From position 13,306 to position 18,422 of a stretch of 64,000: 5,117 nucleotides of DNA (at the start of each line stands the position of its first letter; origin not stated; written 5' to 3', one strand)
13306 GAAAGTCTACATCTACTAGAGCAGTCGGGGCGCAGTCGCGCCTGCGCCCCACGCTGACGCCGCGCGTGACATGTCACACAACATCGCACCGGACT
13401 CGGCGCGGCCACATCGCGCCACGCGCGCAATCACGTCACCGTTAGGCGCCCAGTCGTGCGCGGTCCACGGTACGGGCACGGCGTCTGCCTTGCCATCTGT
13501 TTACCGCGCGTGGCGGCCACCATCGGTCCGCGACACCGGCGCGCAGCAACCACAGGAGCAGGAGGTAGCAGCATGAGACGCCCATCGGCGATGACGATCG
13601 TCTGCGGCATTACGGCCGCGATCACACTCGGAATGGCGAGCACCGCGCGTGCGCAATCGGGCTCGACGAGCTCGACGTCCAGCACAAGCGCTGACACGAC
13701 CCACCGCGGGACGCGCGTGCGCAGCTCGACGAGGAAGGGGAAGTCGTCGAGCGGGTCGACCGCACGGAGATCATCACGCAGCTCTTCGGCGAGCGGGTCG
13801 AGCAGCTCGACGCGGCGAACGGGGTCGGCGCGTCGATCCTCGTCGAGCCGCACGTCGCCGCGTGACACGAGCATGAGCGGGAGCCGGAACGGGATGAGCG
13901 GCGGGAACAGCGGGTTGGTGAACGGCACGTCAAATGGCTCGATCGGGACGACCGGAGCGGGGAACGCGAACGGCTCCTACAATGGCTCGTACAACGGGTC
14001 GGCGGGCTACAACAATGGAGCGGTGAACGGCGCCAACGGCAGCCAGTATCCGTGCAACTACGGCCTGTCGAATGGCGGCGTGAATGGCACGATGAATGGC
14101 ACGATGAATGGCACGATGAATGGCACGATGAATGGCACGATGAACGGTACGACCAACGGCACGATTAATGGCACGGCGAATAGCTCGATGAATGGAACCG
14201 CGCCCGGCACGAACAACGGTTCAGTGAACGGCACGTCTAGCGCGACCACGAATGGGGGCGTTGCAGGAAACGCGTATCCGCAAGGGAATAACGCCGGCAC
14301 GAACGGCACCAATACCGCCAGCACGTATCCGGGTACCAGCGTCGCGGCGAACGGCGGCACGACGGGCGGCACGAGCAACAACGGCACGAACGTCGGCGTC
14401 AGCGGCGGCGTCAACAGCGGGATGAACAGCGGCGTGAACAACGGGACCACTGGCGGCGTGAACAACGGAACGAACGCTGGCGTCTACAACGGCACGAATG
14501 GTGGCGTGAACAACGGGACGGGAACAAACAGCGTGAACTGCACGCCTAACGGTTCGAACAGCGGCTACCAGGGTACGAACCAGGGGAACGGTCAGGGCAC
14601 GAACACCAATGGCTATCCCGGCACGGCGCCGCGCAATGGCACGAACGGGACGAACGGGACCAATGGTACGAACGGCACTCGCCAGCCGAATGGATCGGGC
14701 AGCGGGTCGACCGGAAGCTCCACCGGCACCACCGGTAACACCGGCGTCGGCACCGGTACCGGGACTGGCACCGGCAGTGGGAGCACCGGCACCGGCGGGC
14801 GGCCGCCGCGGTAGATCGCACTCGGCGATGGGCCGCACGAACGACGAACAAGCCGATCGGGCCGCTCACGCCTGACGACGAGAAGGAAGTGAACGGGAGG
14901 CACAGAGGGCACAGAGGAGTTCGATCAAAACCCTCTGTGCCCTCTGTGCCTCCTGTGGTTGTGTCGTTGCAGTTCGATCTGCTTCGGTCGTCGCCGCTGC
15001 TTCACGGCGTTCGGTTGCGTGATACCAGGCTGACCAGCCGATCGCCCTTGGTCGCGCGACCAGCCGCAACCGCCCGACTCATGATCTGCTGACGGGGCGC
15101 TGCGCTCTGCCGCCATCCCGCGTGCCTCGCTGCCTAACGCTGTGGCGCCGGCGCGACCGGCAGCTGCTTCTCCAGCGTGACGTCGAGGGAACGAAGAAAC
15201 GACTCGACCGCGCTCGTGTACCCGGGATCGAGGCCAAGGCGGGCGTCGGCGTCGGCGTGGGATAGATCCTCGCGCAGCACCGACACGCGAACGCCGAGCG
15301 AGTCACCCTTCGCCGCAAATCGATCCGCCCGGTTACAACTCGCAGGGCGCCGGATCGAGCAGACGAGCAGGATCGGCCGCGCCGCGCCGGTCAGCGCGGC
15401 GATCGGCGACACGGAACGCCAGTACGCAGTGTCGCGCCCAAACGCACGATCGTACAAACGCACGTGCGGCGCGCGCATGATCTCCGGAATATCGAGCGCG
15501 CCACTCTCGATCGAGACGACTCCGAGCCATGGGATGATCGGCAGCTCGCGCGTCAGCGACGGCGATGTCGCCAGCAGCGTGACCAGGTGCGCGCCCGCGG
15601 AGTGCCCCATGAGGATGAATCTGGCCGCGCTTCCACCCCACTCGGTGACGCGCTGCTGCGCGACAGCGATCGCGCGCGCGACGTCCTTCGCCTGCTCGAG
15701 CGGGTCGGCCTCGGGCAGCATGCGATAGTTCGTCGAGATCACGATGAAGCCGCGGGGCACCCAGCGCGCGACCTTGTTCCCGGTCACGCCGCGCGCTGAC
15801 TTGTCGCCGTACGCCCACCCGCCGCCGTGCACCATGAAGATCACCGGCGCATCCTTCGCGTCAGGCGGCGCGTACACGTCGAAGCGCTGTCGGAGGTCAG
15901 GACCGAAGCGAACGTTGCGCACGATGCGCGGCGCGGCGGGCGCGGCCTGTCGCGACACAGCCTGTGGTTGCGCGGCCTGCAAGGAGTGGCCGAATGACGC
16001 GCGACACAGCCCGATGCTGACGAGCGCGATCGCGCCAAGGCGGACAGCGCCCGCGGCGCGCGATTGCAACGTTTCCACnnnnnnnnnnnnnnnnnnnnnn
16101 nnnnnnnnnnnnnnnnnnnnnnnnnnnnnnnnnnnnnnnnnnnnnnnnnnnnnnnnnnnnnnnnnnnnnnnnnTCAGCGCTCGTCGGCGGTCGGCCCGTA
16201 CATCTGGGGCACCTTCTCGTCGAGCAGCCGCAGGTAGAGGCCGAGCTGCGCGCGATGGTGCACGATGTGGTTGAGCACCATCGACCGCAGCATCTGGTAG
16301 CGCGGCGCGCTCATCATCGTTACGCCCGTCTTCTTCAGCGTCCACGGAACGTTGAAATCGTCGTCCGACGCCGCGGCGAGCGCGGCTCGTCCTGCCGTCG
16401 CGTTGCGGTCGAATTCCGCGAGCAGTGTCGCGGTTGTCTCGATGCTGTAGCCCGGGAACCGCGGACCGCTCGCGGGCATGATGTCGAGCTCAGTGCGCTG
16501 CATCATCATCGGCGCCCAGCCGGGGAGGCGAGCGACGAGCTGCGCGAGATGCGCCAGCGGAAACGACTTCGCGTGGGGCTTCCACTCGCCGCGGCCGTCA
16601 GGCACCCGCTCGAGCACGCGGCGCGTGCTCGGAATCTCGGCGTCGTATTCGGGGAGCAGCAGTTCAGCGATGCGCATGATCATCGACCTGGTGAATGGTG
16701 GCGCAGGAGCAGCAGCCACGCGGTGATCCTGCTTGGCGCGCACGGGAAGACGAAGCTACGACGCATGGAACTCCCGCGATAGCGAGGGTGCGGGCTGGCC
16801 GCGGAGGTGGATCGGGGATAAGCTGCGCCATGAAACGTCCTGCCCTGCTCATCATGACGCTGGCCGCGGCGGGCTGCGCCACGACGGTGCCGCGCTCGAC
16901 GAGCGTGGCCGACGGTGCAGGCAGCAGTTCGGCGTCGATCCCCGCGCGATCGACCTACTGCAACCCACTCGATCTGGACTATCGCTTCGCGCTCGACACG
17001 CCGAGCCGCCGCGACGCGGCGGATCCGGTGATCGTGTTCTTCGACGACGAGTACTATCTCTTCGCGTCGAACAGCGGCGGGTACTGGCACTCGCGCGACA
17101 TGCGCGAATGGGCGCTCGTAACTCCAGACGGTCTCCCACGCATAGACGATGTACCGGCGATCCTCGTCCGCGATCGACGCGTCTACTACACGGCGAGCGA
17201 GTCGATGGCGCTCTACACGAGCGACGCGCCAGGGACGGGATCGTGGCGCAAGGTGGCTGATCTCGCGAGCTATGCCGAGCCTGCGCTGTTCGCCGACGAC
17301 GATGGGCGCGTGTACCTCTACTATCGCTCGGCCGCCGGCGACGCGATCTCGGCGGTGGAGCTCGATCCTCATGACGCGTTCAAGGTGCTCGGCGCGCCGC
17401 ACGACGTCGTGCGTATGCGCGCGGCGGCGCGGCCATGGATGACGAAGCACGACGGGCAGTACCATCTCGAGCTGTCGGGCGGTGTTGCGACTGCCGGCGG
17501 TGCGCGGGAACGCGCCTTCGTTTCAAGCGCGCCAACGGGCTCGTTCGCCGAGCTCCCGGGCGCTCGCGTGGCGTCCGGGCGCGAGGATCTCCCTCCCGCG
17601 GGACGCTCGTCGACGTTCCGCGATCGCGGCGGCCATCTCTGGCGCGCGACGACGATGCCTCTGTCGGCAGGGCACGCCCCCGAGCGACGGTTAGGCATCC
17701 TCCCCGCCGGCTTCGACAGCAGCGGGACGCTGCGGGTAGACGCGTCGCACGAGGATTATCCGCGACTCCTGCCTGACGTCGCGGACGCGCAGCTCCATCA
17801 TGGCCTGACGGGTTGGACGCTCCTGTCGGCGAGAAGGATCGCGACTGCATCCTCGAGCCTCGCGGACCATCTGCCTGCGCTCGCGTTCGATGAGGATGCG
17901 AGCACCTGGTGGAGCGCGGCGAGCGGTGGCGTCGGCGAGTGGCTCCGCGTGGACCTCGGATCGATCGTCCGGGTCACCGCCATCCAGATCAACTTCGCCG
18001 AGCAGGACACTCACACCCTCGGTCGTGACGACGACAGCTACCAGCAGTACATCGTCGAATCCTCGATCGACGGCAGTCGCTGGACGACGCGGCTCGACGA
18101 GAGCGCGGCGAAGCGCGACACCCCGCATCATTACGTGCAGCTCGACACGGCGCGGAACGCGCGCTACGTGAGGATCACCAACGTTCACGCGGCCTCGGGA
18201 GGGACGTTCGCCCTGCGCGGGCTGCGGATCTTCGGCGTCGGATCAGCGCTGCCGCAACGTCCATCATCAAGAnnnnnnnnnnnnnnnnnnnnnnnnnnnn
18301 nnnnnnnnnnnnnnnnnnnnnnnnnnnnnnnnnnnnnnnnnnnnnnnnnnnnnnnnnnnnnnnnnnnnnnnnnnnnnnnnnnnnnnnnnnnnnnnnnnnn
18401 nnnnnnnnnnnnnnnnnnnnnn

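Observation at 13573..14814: Secreted Asn-Gly-Thr repeat protein carrying dozens of N-x-S/T sequons in a GC-rich genome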

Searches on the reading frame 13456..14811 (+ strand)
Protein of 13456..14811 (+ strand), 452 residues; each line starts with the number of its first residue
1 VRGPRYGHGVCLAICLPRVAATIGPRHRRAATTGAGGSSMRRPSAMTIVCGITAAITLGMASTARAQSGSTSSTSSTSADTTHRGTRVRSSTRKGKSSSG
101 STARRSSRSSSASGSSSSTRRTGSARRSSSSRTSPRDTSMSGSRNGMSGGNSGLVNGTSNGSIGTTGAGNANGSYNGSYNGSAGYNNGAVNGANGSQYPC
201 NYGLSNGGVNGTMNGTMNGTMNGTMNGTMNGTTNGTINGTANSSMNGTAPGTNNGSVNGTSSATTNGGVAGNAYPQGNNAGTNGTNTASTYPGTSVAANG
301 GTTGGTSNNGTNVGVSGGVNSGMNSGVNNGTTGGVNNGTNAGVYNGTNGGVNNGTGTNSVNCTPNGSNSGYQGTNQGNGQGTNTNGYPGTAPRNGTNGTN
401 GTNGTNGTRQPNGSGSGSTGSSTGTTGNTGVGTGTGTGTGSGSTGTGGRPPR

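Call 6: search_protein_families(library=pfam, proteins=[window:13573-14811:+], max_evalue=0.1)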
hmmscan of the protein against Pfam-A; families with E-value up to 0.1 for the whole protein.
window:13573-14811:+ (413 aa): 0 families

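Call 7: find_homologous_proteins(query=window:13573-14811:+, max_evalue=0.001)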
Query window:13573-14811:+ (413 aa): 1 proteins with E <= 0.001 among 8000 candidates.
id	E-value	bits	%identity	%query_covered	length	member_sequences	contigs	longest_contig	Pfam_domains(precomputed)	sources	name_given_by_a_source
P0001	2.2e-10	59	41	29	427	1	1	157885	-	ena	-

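Call 8: find_encoding_contigs(protein=window:13573-14811:+, flank=10000, max_places=6)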
Protein window:13573-14811:+ (413 aa): no gene with exactly this product is on record in the collection.

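Call 11: find_encoding_contigs(protein=window:13456-14811:+, flank=10000, max_places=6)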
Protein window:13456-14811:+ (452 aa): no gene with exactly this product is on record in the collection.

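Call 21: find_related_loci(query=window:13573-14811:+, collection=metagenome_contigs, flank=6000)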
Query window:13573-14811:+ (413 aa) in metagenome_contigs; peptide patterns used: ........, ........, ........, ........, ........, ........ (x = any residue, [..] = any of these).
201 stretches matched a pattern; 13 encode a relative of the query (tblastn E <= 1e-3); 13 distinct loci.
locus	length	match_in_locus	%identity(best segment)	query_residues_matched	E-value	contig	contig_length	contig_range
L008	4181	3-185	73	108-236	8e-14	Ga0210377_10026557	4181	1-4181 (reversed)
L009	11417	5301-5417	77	172-210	5e-12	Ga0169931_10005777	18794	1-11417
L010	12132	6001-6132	64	154-197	3e-9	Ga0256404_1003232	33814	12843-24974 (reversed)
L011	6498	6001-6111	69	143-206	3e-8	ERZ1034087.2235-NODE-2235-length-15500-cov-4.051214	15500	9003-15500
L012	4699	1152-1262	69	143-206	3e-8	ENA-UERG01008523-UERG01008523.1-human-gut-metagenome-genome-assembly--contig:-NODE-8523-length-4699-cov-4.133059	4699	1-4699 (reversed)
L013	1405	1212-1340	60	158-213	7e-8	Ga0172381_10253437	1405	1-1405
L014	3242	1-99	78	164-217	2e-7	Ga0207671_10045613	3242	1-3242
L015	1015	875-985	73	160-213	4e-7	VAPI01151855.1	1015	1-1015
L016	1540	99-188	82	160-210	3e-6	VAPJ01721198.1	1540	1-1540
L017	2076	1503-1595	48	170-203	3e-5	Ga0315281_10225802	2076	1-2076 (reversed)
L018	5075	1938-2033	69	163-198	4e-5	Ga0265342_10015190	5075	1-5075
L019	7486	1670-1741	75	174-204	5e-5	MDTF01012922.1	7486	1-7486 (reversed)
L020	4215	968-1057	57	166-198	6e-5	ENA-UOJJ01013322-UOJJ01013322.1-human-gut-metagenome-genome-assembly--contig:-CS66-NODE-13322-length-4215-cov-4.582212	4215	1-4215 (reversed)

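Call 31: search_solved_structures(query=window:13573-14811:+, max_evalue=1)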
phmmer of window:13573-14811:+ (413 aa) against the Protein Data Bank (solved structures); distinct sequences matched with E-value up to 1: 1.
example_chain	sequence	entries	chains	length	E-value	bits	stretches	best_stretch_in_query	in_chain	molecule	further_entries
6su9_A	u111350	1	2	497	3.4e-08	36.5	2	166-230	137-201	Pyridoxal kinase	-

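Call 37: predict_structure(protein=window:13573-14811:+)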
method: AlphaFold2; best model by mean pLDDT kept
length: 413 residues; sequences in the alignment: 1
mean_pLDDT: 35.4   pTM: 0.25
mean pLDDT of the five models: 35.4, 31.2, 29.5, 29.1, 28.9
residues with pLDDT >= 90: 0; 70-90: 0; 50-70: 42; < 50: 371
segments of 3 or more residues with pLDDT < 50: 1-12, 14-16, 18-64, 66-68, 70-166, 204-215, 219-413
pLDDT, mean of each block of 10 residues (from residue 1): 42 43 34 34 38 35 38 30 33 32 31 35 34 30 30 33 43 60 61 62 43 43 36 27 28 26 29 30 31 29 31 30 31 31 32 32 32 30 29 33 34 38
secondary structure, 60 per line:
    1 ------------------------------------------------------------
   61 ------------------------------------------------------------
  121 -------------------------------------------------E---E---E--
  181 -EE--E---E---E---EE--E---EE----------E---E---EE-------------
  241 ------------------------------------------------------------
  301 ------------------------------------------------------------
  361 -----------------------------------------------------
elements in order:

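Call 54: search_protein_representatives(protein=window:13573-14811:+)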
Query: 413 residues. Proteins with E-value up to 0.001 (for the whole library): 93; up to 1e-10: 1; up to 1e-30: 0. The best 93 are listed.
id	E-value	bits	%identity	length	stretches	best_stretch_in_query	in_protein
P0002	5.4e-17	78.6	44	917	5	129-221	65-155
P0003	8.2e-10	55.0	24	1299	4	101-230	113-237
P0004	8.8e-10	54.9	47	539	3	170-223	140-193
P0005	1.6e-09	54.0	36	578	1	54-231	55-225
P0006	8.1e-09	51.7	35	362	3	169-249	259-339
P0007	1.2e-08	51.2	43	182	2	169-229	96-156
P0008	1.2e-08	51.1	36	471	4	261-311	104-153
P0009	1.5e-08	50.9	43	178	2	140-225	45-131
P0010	1.6e-08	50.8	29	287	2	121-256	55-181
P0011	1.9e-08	50.5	61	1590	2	167-212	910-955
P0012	3.6e-08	49.6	35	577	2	128-245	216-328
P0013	4.7e-08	49.2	76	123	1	167-212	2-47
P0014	6.1e-08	48.8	30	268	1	114-233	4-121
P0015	6.2e-08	48.8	48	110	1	162-228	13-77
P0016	7.2e-08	48.6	36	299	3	169-293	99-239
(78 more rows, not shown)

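Call 73: search_protein_families(library=ncbifam, proteins=[window:13573-14811:+], max_evalue=0.01)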
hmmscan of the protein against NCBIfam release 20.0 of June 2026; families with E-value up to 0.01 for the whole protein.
window:13573-14811:+ (413 aa): 0 families

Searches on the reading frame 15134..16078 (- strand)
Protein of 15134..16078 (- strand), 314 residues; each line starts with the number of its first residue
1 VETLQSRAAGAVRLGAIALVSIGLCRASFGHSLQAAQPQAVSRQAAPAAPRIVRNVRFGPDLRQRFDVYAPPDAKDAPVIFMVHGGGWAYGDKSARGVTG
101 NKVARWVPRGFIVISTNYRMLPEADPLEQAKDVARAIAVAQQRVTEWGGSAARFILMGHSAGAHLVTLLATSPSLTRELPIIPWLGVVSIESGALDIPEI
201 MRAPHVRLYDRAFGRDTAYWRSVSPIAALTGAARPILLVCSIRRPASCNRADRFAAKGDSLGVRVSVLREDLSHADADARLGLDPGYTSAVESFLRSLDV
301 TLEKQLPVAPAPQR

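Call 6: search_protein_families(library=pfam, proteins=[window:15134-16075:-], max_evalue=0.1)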
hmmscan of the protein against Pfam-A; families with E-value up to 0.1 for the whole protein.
window:15134-16075:- (313 aa): 5 families
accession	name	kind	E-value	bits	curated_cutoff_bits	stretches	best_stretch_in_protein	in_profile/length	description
PF20434.5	BD-FAE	-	4e-22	79.2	26.8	1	66-173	2-111/215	BD-FAE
PF07859.19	Abhydrolase_3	-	3.9e-12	46.8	25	1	80-212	2-143/210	alpha/beta hydrolase fold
PF00135.34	COesterase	-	5.5e-11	42.5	27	2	66-119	89-142/515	Carboxylesterase family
PF10340.15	Say1_Mug180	-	0.04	13.2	21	1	74-168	121-213/374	Steryl acetyl hydrolase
PF06057.17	VirJ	-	0.05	13.9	22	0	78-165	4-81/191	Bacterial virulence protein (VirJ)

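Call 12: find_encoding_contigs(protein=window:15134-16078:-, flank=10000, max_places=6)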
Protein window:15134-16078:- (314 aa): no gene with exactly this product is on record in the collection.

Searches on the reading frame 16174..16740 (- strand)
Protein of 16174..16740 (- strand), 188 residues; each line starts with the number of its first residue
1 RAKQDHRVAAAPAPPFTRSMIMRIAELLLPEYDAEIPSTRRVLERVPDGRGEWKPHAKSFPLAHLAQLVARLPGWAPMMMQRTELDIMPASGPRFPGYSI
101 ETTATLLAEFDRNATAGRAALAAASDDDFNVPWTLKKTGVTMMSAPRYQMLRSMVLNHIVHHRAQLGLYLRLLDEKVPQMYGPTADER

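Call 6: search_protein_families(library=pfam, proteins=[window:16174-16740:-], max_evalue=0.1)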
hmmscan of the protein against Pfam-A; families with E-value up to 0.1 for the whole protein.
window:16174-16740:- (188 aa): 3 families
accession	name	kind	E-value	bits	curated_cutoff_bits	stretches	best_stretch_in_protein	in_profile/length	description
PF05163.17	DinB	-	3.9e-05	24.1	23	1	136-184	109-156/165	DinB family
PF12867.12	DinB_2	-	0.0018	19.2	24.8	1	37-166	7-128/128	DinB superfamily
PF11716.13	MDMPI_N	-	0.022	15.9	24.2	0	101-162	80-136/140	Mycothiol maleylpyruvate isomerase N-terminal domain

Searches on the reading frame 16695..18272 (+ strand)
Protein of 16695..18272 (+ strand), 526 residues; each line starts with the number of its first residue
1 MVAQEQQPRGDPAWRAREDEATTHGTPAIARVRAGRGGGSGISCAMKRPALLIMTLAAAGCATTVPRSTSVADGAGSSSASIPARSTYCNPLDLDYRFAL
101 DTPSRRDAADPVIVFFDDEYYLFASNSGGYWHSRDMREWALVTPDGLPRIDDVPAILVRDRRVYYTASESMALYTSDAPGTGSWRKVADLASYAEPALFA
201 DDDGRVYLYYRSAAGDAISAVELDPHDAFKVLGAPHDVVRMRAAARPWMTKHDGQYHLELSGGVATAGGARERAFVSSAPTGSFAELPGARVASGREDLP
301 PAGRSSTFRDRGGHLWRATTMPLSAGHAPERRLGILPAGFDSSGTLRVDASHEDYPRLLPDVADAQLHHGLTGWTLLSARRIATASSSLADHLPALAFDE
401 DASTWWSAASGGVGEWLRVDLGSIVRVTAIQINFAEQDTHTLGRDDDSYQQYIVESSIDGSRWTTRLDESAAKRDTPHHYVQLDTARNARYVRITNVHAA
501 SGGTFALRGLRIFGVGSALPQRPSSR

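Call 42: search_protein_families(library=pfam, proteins=[window:16695-18272:+], max_evalue=0.00001)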
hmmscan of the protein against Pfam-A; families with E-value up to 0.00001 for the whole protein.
window:16695-18272:+ (526 aa): 3 families
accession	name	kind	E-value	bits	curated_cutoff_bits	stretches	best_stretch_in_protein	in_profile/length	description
PF00754.31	F5_F8_type_C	-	2.8e-17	63.5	28.2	1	383-508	2-124/127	F5/8 type C domain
PF04616.20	Glyco_hydro_43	-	5.2e-12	46.1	32.2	1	107-338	9-280/288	Glycosyl hydrolases family 43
PF22633.2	F5_F8_type_C_2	-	9.8e-12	45.8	27.8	1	397-494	2-91/91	NedA-like, galactose-binding domain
